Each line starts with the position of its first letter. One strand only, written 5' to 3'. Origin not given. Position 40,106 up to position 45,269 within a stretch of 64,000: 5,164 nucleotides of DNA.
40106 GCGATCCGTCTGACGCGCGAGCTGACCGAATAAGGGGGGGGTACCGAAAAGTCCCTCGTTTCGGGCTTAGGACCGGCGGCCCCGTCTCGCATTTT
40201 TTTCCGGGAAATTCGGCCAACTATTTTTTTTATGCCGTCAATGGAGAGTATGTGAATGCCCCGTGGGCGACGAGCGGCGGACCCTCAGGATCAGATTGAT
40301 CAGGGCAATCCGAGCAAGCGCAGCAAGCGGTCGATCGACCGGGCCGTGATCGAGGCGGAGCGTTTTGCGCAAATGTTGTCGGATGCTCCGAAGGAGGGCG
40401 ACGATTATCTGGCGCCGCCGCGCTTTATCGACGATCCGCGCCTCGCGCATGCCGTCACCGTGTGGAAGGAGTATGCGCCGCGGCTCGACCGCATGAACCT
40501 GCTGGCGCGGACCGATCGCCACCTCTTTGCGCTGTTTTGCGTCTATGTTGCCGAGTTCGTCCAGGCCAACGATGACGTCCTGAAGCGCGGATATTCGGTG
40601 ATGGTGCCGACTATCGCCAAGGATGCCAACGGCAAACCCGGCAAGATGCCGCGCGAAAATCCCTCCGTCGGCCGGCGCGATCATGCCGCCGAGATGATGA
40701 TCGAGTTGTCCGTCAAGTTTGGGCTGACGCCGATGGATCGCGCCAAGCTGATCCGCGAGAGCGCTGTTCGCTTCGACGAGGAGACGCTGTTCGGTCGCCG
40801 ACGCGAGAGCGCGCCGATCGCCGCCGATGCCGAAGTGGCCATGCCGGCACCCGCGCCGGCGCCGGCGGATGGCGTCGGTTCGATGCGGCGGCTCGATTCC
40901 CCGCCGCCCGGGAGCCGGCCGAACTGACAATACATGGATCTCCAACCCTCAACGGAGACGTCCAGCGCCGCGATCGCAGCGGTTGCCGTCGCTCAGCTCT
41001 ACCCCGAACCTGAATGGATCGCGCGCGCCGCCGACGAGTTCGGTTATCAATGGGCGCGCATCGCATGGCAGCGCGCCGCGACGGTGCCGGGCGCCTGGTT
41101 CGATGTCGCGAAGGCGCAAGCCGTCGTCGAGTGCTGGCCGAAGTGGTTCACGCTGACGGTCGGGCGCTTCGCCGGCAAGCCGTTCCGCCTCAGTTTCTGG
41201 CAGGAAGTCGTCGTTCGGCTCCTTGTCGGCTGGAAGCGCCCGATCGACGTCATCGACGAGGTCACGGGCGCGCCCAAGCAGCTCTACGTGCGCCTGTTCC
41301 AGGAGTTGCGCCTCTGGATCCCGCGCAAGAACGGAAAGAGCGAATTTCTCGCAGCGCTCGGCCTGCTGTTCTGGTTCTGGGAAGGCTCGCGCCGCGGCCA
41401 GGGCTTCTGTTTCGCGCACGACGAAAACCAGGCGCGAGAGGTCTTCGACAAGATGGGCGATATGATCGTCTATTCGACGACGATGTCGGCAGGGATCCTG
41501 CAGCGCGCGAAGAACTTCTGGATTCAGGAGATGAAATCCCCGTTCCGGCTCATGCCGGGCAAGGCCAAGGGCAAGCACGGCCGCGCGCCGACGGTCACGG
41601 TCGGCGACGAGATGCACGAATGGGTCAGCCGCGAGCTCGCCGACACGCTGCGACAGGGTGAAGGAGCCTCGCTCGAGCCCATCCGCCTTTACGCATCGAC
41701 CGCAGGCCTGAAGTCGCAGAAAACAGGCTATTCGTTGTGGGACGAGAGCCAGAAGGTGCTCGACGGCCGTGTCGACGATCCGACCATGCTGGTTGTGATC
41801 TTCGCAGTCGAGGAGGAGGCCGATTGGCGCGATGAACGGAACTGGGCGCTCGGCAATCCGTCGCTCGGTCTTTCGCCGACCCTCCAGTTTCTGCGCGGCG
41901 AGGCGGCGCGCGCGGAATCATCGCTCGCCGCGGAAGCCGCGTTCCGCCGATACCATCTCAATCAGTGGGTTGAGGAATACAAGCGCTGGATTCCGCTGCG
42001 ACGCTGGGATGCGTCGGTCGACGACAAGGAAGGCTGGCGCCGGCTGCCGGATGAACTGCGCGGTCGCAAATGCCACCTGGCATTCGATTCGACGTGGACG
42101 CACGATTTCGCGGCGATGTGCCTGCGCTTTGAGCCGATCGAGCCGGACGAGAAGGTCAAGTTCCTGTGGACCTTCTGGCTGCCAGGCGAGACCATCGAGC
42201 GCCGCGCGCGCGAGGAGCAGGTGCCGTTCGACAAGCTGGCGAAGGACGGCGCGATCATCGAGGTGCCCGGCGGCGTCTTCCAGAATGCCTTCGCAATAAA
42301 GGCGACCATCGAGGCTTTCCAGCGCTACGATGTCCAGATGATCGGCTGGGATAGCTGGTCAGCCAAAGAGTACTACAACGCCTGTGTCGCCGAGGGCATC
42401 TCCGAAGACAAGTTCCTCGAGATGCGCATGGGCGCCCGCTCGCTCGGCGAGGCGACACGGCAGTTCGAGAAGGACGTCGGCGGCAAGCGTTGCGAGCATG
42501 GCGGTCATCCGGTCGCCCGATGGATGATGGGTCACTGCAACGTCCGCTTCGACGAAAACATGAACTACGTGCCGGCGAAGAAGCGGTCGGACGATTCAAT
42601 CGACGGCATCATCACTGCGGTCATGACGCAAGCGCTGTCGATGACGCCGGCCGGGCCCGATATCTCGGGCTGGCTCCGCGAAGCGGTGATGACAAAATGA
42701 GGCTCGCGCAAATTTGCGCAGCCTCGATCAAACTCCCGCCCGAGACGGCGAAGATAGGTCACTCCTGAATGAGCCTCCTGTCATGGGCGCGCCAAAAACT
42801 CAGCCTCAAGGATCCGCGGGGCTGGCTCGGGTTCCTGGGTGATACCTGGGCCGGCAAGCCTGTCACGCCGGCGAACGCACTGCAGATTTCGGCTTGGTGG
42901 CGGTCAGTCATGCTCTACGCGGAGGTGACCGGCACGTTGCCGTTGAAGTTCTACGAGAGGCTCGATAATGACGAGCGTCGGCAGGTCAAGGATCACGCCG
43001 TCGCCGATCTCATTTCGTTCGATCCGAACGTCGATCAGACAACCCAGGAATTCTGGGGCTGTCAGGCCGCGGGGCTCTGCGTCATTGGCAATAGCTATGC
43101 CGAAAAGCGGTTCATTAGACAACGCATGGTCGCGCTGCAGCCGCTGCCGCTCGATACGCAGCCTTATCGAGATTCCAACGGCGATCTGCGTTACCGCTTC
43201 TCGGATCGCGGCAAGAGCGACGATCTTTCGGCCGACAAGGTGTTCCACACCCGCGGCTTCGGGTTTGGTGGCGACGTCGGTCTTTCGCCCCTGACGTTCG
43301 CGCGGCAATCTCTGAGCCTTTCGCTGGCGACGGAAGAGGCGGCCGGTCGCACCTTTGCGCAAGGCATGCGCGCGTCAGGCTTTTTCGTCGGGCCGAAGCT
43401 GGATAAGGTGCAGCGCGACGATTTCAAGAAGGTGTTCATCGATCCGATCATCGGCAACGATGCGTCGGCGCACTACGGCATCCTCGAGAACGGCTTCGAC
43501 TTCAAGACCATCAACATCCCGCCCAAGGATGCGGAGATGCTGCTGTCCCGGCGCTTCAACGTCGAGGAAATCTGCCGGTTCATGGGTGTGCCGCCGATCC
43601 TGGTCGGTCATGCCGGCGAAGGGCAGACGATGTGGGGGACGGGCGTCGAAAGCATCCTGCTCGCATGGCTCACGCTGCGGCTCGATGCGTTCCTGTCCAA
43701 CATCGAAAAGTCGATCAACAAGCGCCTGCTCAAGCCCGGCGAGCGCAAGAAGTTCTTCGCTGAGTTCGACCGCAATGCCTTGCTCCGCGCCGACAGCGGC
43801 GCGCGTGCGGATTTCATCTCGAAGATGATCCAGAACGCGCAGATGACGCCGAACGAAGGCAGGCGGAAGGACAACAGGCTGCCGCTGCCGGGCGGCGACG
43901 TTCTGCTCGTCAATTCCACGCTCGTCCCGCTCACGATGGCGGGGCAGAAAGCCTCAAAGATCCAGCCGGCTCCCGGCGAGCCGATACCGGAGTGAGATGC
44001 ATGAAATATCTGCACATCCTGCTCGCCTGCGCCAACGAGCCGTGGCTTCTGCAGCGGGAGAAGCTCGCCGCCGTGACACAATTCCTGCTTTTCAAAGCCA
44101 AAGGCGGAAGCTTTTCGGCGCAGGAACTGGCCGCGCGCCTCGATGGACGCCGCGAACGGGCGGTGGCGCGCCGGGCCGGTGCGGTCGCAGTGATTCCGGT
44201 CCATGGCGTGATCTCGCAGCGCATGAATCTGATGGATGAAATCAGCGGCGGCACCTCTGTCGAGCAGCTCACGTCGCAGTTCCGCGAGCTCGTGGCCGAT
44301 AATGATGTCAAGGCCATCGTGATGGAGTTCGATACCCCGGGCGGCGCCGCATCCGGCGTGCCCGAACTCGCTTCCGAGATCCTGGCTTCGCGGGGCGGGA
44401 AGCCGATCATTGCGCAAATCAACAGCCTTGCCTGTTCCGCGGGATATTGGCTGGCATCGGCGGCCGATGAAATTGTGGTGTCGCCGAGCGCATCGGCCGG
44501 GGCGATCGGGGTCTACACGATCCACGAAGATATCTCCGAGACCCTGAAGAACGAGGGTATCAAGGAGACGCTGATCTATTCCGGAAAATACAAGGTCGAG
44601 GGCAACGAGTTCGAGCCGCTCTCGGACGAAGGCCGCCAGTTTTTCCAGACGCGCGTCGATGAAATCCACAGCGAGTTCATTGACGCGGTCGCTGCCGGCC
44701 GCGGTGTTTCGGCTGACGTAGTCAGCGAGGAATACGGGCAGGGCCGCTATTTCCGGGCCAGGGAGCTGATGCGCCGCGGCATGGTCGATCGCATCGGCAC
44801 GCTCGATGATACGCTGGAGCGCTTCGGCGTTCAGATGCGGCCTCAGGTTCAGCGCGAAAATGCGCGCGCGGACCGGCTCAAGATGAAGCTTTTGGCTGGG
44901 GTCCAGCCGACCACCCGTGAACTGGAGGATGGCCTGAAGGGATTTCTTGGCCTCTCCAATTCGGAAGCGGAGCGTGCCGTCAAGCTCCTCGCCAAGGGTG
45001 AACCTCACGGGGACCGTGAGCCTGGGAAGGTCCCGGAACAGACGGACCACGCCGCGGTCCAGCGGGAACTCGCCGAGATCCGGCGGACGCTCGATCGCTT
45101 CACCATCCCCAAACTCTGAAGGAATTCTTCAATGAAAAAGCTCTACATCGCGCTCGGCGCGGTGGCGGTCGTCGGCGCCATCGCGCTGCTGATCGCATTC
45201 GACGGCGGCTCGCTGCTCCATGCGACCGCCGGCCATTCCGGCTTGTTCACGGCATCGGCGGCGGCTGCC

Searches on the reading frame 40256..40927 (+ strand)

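Call 16: search_protein_families(library=phrogs, proteins=[window:40256-40927:+], max_evalue=0.001)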
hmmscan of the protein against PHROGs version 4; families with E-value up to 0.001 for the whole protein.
window:40256-40927:+ (223 aa): 1 family
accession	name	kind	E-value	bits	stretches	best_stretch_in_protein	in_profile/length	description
phrog_83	-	head and packaging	4.9e-27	96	1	3-194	42-214/246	terminase small subunit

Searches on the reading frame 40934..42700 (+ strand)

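Call 16: search_protein_families(library=phrogs, proteins=[window:40934-42700:+], max_evalue=0.001)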
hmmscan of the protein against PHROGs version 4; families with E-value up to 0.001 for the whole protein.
window:40934-42700:+ (588 aa): 5 families
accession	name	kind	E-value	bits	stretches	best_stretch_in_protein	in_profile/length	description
phrog_9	-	head and packaging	3.4e-100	338.1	1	14-570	140-664/812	terminase large subunit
phrog_2699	-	head and packaging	1.3e-54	186.2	1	270-570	3-294/315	terminase large subunit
phrog_4914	-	head and packaging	2.1e-11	44.8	1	55-184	50-167/213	terminase large subunit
phrog_7331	-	head and packaging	3.1e-10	40.7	1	494-569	17-92/113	terminase large subunit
phrog_2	-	head and packaging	2e-07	31.1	1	127-565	282-591/807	terminase large subunit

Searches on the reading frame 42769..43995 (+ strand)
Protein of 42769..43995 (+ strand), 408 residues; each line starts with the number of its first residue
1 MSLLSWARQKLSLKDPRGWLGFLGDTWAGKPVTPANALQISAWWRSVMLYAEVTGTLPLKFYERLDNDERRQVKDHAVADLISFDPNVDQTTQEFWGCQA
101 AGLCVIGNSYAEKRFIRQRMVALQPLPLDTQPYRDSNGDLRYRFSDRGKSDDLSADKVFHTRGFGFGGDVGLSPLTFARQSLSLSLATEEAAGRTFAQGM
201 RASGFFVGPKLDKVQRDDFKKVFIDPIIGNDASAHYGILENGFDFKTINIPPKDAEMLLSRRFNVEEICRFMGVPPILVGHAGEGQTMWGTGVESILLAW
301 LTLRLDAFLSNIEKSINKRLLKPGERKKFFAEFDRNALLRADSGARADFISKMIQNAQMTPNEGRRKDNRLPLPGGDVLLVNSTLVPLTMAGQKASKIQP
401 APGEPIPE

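Call 17: search_protein_families(library=phrogs, proteins=[window:42769-43995:+], max_evalue=0.001)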
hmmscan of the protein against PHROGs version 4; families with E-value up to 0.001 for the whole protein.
window:42769-43995:+ (408 aa): 6 families
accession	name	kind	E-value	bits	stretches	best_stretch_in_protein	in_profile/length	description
phrog_12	-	head and packaging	4.2e-80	271.5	1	1-399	48-443/646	portal protein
phrog_2662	-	head and packaging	2.7e-39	136.3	1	51-394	78-429/717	portal protein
phrog_5929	-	head and packaging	4.9e-38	131.7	1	187-399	3-213/228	portal protein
phrog_11323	-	unknown function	1.2e-15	58.8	1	298-397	18-118/130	-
phrog_2271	-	head and packaging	7.2e-14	51.5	1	132-382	145-395/859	portal protein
phrog_21454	-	unknown function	3.9e-13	50.3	1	231-381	27-171/320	-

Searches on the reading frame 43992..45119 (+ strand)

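Call 17: search_protein_families(library=phrogs, proteins=[window:43992-45119:+], max_evalue=0.001)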
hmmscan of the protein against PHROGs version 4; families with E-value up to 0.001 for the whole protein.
window:43992-45119:+ (375 aa): 6 families
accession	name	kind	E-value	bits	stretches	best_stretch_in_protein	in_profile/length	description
phrog_53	-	head and packaging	5.7e-93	314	1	3-322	5-311/583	head maturation protease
phrog_33023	-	unknown function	2.1e-37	130.1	1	60-279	63-285/507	-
phrog_4759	-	unknown function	9.9e-23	82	1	37-189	48-206/209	-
phrog_94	-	head and packaging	3e-07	31.3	1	41-167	56-176/622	head maturation protease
phrog_21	-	head and packaging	5.4e-07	28.8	1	54-216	550-725/1362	portal protein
phrog_2976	-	head and packaging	2.7e-05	25.1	0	220-365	133-288/394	head maturation protease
